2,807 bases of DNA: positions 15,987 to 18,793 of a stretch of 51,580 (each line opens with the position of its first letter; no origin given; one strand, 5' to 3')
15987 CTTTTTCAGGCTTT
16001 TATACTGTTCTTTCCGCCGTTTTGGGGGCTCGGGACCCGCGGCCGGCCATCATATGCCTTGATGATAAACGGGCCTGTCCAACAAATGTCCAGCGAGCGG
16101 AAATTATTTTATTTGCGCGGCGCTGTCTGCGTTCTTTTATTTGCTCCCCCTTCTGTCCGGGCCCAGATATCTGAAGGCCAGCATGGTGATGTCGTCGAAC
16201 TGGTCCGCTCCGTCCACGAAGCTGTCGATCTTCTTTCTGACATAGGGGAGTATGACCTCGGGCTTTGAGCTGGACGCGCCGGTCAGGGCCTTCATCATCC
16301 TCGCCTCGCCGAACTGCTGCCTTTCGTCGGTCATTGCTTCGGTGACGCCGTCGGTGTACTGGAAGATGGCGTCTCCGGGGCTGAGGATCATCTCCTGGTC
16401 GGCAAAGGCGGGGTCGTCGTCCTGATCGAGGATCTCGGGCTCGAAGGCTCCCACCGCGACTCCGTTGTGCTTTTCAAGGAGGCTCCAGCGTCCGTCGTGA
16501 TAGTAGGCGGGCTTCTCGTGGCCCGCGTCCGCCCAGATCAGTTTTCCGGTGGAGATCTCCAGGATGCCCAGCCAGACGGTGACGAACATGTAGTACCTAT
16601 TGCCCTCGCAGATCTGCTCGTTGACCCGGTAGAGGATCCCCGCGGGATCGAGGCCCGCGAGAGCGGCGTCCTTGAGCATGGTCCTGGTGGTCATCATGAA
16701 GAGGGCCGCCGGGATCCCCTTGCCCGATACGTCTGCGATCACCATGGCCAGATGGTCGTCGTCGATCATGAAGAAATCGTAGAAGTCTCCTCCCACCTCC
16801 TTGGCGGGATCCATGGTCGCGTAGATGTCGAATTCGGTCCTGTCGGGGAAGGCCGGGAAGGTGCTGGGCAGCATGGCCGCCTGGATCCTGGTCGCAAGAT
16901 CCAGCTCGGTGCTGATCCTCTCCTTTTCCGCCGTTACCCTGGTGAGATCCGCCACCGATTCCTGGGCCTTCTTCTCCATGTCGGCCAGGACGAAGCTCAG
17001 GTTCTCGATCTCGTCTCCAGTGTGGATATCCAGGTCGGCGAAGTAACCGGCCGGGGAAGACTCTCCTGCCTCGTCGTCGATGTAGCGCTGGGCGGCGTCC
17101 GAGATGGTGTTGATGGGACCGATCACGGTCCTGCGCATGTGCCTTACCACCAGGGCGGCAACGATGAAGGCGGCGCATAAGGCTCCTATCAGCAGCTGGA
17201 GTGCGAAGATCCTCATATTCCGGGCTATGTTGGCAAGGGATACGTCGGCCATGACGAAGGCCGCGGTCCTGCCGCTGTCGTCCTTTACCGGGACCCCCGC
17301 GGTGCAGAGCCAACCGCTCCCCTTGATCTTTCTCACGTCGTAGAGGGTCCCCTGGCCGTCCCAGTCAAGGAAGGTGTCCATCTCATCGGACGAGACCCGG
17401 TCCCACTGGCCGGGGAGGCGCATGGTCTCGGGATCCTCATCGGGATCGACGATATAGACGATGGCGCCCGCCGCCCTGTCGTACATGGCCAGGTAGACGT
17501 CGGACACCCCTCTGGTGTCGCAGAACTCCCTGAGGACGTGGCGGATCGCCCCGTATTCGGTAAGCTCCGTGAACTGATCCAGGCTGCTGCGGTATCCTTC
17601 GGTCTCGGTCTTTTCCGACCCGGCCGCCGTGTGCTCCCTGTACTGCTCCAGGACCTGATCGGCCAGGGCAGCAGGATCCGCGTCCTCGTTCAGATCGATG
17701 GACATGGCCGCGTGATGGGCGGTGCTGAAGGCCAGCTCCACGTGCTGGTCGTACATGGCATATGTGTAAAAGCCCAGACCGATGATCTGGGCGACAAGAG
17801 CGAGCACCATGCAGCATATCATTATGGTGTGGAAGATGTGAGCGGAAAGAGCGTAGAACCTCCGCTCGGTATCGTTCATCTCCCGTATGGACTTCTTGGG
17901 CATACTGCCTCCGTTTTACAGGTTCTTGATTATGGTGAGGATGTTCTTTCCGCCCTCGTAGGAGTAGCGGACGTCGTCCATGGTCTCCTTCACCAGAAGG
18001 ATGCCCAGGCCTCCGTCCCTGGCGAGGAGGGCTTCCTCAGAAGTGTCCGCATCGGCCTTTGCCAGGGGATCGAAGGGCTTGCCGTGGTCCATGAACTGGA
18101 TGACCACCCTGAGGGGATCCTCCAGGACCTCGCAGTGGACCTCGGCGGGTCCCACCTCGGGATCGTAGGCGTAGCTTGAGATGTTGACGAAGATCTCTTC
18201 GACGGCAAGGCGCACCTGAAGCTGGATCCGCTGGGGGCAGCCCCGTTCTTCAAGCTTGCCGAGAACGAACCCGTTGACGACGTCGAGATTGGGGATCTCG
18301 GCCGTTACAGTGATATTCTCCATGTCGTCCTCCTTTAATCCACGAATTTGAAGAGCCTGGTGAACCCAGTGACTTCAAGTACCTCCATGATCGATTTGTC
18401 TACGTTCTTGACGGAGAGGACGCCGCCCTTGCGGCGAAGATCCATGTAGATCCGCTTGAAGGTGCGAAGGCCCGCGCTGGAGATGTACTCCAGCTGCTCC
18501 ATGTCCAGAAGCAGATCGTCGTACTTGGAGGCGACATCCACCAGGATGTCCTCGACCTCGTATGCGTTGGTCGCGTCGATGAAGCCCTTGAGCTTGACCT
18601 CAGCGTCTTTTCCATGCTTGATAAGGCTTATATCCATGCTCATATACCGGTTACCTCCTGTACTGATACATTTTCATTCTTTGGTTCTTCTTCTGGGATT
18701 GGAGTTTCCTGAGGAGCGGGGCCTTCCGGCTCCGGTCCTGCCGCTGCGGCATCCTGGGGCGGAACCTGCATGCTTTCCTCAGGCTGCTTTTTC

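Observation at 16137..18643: STAS / serine-kinase / membrane PP2C partner-switching module embedded in the secretion operon, with no sigma factor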

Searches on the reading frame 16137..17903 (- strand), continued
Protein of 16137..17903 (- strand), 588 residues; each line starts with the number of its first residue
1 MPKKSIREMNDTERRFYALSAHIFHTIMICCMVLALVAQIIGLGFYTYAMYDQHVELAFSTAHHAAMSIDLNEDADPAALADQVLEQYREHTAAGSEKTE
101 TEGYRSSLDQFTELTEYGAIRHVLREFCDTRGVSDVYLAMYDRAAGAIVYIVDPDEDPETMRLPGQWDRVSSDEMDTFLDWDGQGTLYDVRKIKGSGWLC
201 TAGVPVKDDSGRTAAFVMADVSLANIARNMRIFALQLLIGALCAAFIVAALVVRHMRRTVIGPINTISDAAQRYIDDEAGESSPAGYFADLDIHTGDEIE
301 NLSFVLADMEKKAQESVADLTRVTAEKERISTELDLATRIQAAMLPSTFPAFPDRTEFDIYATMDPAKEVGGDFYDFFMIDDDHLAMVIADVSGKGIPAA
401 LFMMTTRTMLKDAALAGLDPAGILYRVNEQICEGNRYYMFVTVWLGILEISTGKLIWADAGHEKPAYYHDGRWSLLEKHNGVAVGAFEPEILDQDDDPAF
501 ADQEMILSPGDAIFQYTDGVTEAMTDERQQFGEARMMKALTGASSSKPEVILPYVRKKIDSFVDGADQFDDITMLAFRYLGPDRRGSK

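Call 28: search_protein_families(library=ncbifam, proteins=[window:16137-17903:-], max_evalue=0.001)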
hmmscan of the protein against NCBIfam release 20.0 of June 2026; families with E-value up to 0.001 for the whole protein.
window:16137-17903:- (588 aa): 4 families
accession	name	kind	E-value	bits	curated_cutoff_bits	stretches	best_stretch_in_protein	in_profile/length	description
NF038263.1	prot_phos_SiaA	equivalog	1.2e-16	60.4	700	1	219-578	295-656/658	biofilm regulation protein phosphatase SiaA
NF045505.1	RR_RssB_Pseudo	equivalog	3.8e-13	49.3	700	1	335-546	157-364/394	two-component system response regulator RssB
TIGR02865.1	spore_II_E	equivalog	0.00013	20.2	490.8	1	368-575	564-759/764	stage II sporulation protein E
NF033092.0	HK_WalK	equivalog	0.0007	18.3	725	0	203-331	145-261/594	cell wall metabolism sensor histidine kinase WalK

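Call 57: find_related_loci(query=window:16137-17903:-, collection=metagenome_contigs, flank=10000)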
Query window:16137-17903:- (588 aa) in metagenome_contigs; peptide patterns used: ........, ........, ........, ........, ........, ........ (x = any residue, [..] = any of these).
600 stretches matched a pattern (row limit reached: there are more); 569 encode a relative of the query (tblastn E <= 1e-3); the best 80 are kept; 80 distinct loci.
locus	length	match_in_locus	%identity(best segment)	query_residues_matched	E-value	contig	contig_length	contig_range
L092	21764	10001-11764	98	1-588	0e+0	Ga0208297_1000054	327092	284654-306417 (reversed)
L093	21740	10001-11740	55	1-581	0e+0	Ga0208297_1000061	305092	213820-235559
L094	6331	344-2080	54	1-581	0e+0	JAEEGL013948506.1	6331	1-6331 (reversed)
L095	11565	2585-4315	48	1-583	3e-180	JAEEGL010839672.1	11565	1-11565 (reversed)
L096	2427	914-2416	53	1-503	0e+0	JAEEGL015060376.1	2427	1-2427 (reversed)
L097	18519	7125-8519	54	117-578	2e-160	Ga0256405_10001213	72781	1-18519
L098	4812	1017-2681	45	14-579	2e-155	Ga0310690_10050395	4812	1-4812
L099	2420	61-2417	44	14-581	1e-162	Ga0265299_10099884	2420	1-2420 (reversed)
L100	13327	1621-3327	41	14-581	7e-149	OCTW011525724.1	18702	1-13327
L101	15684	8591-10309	44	1-583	1e-148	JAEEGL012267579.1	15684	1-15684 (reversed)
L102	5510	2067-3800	43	1-587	3e-147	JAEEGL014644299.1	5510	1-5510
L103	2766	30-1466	46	96-581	1e-151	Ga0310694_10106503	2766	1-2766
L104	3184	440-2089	42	14-581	3e-145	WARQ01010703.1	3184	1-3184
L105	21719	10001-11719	39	1-587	5e-125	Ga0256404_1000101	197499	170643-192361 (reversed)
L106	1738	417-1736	43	14-446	3e-129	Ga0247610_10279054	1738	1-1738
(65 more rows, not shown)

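Call 70: search_solved_structures(query=window:16137-17903:-, max_evalue=0.001)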
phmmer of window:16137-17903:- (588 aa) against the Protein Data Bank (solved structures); distinct sequences matched with E-value up to 0.001: 4.
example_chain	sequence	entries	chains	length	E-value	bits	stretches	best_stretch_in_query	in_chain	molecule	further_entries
3es2_A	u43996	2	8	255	1.2e-11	47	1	336-542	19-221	Probable two-component response regulator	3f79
3eq2_A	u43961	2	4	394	2.8e-11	45.8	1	333-542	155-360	Probable two-component response regulator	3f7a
6k4e_A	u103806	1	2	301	2.9e-11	45.7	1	306-579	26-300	Putative serine phosphatase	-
3ke6_A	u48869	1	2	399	4.2e-07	32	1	362-523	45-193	Protein Rv1364c/MT1410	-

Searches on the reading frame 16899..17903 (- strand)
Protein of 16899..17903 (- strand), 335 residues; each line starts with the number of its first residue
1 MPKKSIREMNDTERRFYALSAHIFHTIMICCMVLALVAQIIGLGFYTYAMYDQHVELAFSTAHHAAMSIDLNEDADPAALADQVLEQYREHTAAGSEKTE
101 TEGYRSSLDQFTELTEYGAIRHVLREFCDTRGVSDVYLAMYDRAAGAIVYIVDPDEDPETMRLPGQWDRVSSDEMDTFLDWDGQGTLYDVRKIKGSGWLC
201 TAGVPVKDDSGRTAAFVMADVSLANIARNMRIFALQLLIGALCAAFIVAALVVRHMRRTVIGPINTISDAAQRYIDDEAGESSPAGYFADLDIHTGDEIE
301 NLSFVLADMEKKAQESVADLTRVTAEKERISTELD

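Call 53: predict_structure(alignment_id=A4)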
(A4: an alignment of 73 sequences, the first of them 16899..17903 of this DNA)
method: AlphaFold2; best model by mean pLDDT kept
length: 335 residues; sequences in the alignment: 73
mean_pLDDT: 82.1   pTM: 0.66
mean pLDDT of the five models: 82.1, 81.9, 81.3, 79.8, 77.3
residues with pLDDT >= 90: 87; 70-90: 202; 50-70: 43; < 50: 3
segments of 3 or more residues with pLDDT < 50: none
pLDDT, mean of each block of 10 residues (from residue 1): 58 62 79 90 89 91 93 88 89 64 74 89 90 89 89 85 86 88 88 77 91 92 78 91 88 81 81 72 65 77 83 80 80 68
secondary structure, 60 per line:
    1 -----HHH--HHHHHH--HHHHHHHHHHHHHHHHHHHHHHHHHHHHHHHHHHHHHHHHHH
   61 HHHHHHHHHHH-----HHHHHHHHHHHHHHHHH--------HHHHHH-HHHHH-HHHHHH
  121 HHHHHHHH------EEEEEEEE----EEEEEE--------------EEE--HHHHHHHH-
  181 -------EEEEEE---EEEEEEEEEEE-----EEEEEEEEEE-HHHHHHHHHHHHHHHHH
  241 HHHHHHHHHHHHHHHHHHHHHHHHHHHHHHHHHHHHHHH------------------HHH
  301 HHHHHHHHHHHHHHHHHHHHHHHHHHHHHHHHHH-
elements in order: H11-16 H19-71 H77-93 H102-107 H109-113 H115-128 E135-142 E147-152 E167-169 H172-179 E188-193 E197-207 E213-222 H224-279 H298-334

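Call 56: fold_search(model_id=the predicted structure, library=pdb)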
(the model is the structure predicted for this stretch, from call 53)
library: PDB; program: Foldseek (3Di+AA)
matches with E <= 10: 907; with E <= 0.001: 4
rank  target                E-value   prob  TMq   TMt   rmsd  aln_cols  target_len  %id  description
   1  9a5d_A                2.9e-07  1.00  0.52  0.31   7.5       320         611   14  Integrative model of WALK-YYCH by crosslinking MS and deep learning (released 2024-09-18)
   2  8py0_A                4.7e-04  1.00  0.26  0.51   3.7       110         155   17  Sensor domain of Oscillibacter ruminantium chemoreceptor in complex with formate. (released 2025-02-12)
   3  9a65_B                7.0e-04  1.00  0.40  0.23  14.4       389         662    8  Integrative model of YVAQ-MCPB by crosslinking MS and deep learning (released 2024-09-18)
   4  8py0_B                8.3e-04  1.00  0.25  0.50   3.6       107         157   18  Sensor domain of Oscillibacter ruminantium chemoreceptor in complex with formate. (released 2025-02-12)
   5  4jgo_B                1.1e-03  1.00  0.26  0.40  15.4       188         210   11  The crystal structure of sporulation kinase d sensor domain from Bacillus subtilis subsp. (released 2013-05-15)
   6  4jgr_B                1.2e-03  1.00  0.27  0.41  15.0       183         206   12  The crystal structure of sporulation kinase D mutant sensor domain, R131A, from Bacillus subtilis subsp at 2.4A resolu (released 2013-05-15)
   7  4jgq_B                2.0e-03  1.00  0.27  0.42  14.8       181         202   13  The crystal structure of sporulation kinase D mutant sensor domain, r131a, from Bacillus subtilis subsp in co-crystall (released 2013-05-15)
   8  9a69_B                2.9e-03  0.99  0.35  0.20  16.1       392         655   11  Integrative model of MCPB-MCPC by crosslinking MS and deep learning (released 2024-09-18)
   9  4jgp_B                3.8e-03  1.00  0.27  0.41  16.1       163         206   12  The crystal structure of sporulation kinase D sensor domain from Bacillus subtilis subsp in complex with pyruvate at 2 (released 2013-05-15)
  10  4jgq_A                4.3e-03  1.00  0.26  0.40  13.3       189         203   12  The crystal structure of sporulation kinase D mutant sensor domain, r131a, from Bacillus subtilis subsp in co-crystall (released 2013-05-15)
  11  8py1_B                4.3e-03  0.99  0.25  0.47   9.1       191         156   12  Sensor domain of Asticcacaulis benevestitus chemoreceptor in complex with formate. (released 2025-02-12)
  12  4jgr_A                4.8e-03  1.00  0.26  0.41  15.0       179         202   12  The crystal structure of sporulation kinase D mutant sensor domain, R131A, from Bacillus subtilis subsp at 2.4A resolu (released 2013-05-15)
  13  4jgo_A                5.6e-03  0.99  0.25  0.38  14.1       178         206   12  The crystal structure of sporulation kinase d sensor domain from Bacillus subtilis subsp. (released 2013-05-15)
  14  8py1_A                6.0e-03  1.00  0.26  0.50   3.7       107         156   17  Sensor domain of Asticcacaulis benevestitus chemoreceptor in complex with formate. (released 2025-02-12)
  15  2j80_B                6.0e-03  1.00  0.23  0.53   7.6       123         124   14  Structure of Citrate-bound Periplasmic Domain of Sensor Histidine Kinase CitA (released 2007-10-23)
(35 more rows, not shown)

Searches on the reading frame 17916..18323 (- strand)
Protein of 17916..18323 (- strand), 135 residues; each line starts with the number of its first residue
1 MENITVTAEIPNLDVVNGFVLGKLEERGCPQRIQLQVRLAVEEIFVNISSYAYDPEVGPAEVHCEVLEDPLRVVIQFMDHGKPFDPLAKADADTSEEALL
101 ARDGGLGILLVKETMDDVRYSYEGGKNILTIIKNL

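Call 4: search_protein_families(library=pfam, proteins=[window:17916-18323:-], max_evalue=0.01)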
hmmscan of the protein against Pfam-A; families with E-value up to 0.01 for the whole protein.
window:17916-18323:- (135 aa): 1 family
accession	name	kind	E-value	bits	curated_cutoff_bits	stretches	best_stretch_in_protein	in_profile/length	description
PF13581.12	HATPase_c_2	-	4.6e-20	72.3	27.4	1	22-133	17-127/127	Histidine kinase-like ATPase domain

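Call 28: search_protein_families(library=ncbifam, proteins=[window:17916-18323:-], max_evalue=0.001)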
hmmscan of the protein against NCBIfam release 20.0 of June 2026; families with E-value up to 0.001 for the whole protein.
window:17916-18323:- (135 aa): 3 families
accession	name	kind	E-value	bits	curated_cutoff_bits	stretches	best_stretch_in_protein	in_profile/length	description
NF003144.0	PRK04069.1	equivalog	4e-11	42.6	145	1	37-129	43-138/161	anti-sigma B factor RsbW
TIGR01924.1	rsbW_low_gc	equivalog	8e-10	38.4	155.05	1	36-128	42-137/159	anti-sigma B factor RsbW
NF041045.1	RsbA_anti_sig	subfamily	3e-05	23.4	210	1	12-122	190-290/303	anti-sigma factor RsbA family regulatory protein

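Call 69: search_solved_structures(query=window:17916-18323:-, max_evalue=0.001, show_alignments=1)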
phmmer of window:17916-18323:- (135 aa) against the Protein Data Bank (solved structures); distinct sequences matched with E-value up to 0.001: 1.
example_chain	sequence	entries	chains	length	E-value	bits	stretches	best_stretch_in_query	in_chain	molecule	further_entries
6m36_A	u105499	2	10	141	0.00032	23.9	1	36-128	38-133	Serine-protein kinase RsbW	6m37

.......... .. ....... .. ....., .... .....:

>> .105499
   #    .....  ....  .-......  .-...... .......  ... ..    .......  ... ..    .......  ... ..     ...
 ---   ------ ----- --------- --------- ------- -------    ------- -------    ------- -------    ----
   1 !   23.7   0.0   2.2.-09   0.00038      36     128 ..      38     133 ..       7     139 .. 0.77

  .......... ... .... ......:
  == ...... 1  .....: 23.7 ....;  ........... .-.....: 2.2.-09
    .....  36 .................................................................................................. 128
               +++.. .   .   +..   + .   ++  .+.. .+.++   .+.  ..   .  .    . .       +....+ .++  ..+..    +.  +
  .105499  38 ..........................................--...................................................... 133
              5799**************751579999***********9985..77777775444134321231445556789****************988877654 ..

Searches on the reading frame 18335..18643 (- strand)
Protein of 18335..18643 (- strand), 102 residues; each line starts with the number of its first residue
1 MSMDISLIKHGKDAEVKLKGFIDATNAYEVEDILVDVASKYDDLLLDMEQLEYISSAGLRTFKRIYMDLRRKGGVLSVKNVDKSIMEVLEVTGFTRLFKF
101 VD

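Call 4: search_protein_families(library=pfam, proteins=[window:18335-18643:-], max_evalue=0.01)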
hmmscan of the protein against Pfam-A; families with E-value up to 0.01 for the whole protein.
window:18335-18643:- (102 aa): 2 families
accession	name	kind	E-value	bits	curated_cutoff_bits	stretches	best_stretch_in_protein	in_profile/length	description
PF01740.26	STAS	-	4.8e-15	55.7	22.6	1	10-100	7-99/106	STAS domain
PF13466.11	STAS_2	-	5.4e-09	36.6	29.2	1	16-94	1-79/80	STAS domain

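Call 28: search_protein_families(library=ncbifam, proteins=[window:18335-18643:-], max_evalue=0.001)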
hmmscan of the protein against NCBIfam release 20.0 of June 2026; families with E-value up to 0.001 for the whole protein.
window:18335-18643:- (102 aa): 3 families
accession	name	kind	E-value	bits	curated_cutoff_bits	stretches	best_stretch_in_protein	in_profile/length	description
TIGR00377.1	ant_ant_sig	superfamily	1.3e-19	70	53.45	1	1-101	1-103/108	anti-sigma factor antagonist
TIGR02886.1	spore_II_AA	equivalog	1.5e-08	34.5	114.75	1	13-100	9-98/106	anti-sigma F factor antagonist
NF047705.1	slr1659_superfam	superfamily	7.9e-06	26.1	100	1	12-75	15-82/111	slr1659 superfamily regulator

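Call 68: search_solved_structures(query=window:18335-18643:-, max_evalue=0.001)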
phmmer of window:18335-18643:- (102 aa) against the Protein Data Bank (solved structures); distinct sequences matched with E-value up to 0.001: 3.
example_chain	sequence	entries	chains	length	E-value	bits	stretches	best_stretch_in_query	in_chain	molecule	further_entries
4hyl_A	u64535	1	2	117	6.6e-08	36.2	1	16-98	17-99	Stage II sporulation protein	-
6m36_B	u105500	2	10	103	7.3e-08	36.1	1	6-96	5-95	Anti-sigma-B factor antagonist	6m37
1sbo_A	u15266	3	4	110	1.3e-07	35.3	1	4-102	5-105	Putative anti-sigma factor antagonist TM1442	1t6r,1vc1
